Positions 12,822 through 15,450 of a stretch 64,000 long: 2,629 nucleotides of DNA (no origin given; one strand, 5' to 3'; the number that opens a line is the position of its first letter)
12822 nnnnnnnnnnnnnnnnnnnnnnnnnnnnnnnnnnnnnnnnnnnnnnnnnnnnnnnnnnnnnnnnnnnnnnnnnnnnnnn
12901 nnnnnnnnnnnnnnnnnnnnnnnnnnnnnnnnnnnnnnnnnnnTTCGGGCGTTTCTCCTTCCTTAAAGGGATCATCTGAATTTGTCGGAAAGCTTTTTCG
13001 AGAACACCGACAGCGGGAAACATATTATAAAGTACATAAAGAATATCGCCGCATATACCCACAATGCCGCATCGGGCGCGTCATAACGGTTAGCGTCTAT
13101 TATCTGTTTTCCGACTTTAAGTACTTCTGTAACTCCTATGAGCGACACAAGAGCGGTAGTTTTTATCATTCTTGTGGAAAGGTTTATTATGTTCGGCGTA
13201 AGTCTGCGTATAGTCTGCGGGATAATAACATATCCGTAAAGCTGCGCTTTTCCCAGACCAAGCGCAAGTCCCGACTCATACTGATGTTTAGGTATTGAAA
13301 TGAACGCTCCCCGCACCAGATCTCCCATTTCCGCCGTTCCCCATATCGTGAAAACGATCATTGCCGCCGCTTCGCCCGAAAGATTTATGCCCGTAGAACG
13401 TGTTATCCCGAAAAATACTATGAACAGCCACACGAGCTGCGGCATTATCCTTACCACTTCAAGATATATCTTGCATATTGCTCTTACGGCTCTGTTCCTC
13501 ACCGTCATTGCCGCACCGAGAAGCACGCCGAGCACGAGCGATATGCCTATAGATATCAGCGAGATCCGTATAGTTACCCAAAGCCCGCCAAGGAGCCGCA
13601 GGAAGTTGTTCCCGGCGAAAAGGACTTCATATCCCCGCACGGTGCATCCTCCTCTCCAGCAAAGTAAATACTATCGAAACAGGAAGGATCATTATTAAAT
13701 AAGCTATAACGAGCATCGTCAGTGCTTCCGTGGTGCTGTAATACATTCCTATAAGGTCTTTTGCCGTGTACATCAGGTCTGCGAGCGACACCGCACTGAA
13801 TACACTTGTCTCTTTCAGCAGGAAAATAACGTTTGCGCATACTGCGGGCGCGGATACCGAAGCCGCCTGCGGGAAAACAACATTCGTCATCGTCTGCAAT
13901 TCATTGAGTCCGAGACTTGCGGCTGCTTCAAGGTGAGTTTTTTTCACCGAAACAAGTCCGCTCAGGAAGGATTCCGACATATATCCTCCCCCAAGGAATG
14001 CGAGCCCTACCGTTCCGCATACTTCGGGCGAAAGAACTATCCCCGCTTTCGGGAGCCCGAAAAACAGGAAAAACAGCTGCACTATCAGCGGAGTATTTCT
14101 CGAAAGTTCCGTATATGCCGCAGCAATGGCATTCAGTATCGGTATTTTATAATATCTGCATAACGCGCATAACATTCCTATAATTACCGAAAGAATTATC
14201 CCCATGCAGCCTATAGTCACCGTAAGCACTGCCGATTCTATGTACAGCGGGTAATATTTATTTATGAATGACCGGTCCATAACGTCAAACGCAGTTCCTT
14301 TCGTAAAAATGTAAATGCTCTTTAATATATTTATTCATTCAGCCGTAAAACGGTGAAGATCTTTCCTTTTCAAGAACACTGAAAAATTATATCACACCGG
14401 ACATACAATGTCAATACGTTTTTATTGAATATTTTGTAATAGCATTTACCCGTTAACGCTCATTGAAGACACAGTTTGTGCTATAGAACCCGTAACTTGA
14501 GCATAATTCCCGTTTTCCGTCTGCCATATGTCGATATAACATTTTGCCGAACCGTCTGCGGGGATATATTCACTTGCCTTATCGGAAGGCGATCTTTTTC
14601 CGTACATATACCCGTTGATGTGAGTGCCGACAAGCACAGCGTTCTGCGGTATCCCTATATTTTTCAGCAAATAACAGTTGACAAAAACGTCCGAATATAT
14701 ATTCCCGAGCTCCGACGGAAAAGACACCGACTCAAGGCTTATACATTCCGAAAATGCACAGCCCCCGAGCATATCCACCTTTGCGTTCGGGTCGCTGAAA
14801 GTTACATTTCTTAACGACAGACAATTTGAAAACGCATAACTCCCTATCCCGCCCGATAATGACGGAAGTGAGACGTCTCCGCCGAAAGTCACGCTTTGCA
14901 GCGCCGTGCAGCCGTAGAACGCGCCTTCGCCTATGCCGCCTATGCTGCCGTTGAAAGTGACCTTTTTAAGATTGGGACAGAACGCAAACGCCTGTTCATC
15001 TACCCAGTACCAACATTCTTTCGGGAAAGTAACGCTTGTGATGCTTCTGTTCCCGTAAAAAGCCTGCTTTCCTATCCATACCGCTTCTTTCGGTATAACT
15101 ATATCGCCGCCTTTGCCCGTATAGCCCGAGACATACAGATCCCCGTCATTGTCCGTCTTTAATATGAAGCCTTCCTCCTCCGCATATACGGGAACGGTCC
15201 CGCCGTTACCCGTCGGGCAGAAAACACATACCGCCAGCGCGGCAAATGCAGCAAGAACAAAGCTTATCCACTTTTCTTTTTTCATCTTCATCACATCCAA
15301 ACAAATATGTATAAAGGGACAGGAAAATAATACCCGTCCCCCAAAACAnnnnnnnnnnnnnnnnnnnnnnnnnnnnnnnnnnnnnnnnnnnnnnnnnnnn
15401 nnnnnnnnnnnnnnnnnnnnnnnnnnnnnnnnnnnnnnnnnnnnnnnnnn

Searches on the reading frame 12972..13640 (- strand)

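Call 51: search_protein_families(library=pfam, proteins=[window:12972-13640:-])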
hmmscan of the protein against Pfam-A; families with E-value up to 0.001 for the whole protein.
window:12972-13640:- (222 aa): 1 family
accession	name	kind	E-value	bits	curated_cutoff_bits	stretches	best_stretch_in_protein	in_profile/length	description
PF00528.27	BPD_transp_1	-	1.3e-16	61.4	26.4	1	36-220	3-181/184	Binding-protein-dependent transport system inner membrane component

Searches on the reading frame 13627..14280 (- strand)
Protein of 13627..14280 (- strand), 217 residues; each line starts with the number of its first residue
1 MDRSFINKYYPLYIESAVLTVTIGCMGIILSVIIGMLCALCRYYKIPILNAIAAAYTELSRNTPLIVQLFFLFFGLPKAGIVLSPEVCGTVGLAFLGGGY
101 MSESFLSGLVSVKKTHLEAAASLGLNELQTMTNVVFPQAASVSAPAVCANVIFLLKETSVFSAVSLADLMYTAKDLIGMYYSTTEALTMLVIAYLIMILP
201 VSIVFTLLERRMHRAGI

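Call 51: search_protein_families(library=pfam, proteins=[window:13627-14280:-])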
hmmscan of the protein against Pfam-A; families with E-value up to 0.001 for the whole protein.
window:13627-14280:- (217 aa): 1 family
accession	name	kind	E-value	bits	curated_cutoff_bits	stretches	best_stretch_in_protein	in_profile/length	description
PF00528.27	BPD_transp_1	-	2.1e-19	70.4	26.4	1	32-213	2-183/184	Binding-protein-dependent transport system inner membrane component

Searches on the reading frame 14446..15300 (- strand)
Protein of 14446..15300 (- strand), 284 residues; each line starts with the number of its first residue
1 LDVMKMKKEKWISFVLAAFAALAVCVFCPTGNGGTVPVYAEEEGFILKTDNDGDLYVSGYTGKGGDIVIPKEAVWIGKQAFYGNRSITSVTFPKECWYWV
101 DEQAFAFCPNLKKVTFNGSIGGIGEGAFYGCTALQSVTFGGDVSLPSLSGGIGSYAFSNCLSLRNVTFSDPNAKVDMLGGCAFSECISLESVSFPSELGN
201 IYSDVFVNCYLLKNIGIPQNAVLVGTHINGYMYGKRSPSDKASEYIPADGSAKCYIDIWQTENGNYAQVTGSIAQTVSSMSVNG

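Call 51: search_protein_families(library=pfam, proteins=[window:14446-15300:-])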
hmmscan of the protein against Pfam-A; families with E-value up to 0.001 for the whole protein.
window:14446-15300:- (284 aa): 1 family
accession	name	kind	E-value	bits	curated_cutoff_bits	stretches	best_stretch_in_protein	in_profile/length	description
PF13306.12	LRR_5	-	6e-31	107.4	27.7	2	144-221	17-90/127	BspA type Leucine rich repeat region (6 copies)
